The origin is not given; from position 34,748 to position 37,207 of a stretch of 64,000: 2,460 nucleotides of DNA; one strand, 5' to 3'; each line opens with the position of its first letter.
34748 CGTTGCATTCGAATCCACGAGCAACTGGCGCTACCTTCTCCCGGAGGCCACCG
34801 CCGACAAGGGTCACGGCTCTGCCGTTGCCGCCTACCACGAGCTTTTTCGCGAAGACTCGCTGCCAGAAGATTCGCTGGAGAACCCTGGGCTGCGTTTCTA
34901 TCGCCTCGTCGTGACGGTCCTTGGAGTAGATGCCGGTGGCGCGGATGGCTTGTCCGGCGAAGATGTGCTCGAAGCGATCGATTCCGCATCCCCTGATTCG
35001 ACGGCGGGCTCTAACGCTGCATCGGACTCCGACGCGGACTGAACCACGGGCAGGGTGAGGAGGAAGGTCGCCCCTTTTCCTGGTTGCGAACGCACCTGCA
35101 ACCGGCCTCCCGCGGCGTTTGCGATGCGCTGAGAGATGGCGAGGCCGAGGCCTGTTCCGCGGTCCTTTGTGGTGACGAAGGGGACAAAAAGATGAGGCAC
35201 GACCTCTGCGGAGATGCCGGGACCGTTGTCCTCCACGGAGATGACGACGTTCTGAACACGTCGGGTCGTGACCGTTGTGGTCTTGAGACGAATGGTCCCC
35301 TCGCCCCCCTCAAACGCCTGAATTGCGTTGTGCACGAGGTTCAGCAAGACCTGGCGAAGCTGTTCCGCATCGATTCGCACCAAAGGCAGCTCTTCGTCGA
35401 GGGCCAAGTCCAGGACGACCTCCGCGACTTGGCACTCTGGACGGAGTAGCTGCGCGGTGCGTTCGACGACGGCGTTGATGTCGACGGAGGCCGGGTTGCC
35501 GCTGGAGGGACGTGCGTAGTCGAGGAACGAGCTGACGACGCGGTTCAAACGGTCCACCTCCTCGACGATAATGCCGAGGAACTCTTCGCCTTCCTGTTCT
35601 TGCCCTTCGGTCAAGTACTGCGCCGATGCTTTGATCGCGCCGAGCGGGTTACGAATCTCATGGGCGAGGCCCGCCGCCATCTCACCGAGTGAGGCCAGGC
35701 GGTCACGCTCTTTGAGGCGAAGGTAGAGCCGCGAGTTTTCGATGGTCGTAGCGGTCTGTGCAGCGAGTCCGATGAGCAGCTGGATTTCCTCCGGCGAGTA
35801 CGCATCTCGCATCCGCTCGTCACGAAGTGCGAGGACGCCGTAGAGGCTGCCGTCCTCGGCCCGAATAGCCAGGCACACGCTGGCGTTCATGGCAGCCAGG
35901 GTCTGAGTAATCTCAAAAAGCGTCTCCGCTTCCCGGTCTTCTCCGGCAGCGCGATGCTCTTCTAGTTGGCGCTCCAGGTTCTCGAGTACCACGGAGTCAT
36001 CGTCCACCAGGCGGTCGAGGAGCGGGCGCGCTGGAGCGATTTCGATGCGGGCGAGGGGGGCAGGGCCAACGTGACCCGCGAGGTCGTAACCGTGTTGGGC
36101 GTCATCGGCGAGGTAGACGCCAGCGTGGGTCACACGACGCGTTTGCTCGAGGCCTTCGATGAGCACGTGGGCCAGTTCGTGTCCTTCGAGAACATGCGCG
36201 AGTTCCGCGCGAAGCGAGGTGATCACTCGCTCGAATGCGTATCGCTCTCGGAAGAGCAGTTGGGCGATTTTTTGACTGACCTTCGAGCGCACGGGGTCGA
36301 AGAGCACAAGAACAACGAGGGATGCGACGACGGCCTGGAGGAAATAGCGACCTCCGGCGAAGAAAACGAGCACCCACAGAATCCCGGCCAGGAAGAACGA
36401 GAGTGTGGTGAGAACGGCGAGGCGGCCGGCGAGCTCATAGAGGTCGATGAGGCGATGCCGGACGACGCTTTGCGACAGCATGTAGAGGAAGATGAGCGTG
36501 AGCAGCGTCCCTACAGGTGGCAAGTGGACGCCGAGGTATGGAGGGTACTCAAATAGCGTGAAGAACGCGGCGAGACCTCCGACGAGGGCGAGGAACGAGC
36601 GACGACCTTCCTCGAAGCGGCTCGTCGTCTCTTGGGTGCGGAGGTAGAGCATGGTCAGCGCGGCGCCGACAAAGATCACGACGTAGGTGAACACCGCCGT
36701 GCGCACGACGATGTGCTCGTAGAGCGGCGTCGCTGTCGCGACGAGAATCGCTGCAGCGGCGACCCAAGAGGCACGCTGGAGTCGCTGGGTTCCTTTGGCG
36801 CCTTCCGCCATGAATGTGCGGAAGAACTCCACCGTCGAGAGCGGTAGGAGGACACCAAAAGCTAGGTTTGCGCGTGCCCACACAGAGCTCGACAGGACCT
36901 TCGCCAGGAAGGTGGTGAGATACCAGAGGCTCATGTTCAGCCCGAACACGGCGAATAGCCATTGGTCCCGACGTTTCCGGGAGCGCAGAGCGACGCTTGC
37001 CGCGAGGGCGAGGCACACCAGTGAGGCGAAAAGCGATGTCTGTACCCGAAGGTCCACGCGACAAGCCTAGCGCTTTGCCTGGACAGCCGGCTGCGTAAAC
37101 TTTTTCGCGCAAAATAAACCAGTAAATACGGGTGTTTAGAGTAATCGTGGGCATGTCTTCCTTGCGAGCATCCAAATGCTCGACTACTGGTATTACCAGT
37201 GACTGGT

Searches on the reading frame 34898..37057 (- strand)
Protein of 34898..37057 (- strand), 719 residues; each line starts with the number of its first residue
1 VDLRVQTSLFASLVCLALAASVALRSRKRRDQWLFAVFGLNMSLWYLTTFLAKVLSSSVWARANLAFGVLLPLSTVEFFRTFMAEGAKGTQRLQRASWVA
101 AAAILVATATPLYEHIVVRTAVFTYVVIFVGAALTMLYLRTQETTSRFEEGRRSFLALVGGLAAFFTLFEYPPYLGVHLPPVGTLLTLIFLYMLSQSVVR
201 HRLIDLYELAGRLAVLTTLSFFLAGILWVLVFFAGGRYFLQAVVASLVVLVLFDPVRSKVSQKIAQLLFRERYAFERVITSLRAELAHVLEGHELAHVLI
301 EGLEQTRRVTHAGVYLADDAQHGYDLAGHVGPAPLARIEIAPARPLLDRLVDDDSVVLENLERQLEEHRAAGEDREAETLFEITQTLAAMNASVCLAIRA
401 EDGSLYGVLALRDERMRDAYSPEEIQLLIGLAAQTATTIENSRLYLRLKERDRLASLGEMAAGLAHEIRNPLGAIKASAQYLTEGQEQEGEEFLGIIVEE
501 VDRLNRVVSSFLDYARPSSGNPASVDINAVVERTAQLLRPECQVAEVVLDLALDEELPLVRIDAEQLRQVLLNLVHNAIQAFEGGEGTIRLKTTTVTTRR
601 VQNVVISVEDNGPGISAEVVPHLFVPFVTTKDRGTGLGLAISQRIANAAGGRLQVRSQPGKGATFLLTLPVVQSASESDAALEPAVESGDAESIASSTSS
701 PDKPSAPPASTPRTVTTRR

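Call 36: search_protein_families(library=pfam, proteins=[window:34898-37057:-], max_evalue=0.01)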
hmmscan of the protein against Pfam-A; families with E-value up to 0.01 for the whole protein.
window:34898-37057:- (719 aa): 5 families
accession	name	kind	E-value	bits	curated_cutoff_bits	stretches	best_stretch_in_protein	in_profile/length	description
PF02518.31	HATPase_c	-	1e-28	100.4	26.4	1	563-671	2-109/111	Histidine kinase-, DNA gyrase B-, and HSP90-like ATPase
PF00512.31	HisKA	-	8.2e-16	58.3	26.9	1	457-520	2-66/66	His Kinase A (phospho-acceptor) domain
PF13185.12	GAF_2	-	2.3e-06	28.3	28.6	1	294-440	6-136/136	GAF domain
PF13492.12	GAF_3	-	4.7e-06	27.5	27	1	366-441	56-129/129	GAF domain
PF01590.32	GAF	-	7.9e-06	26.9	22.4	1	293-439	3-133/133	GAF domain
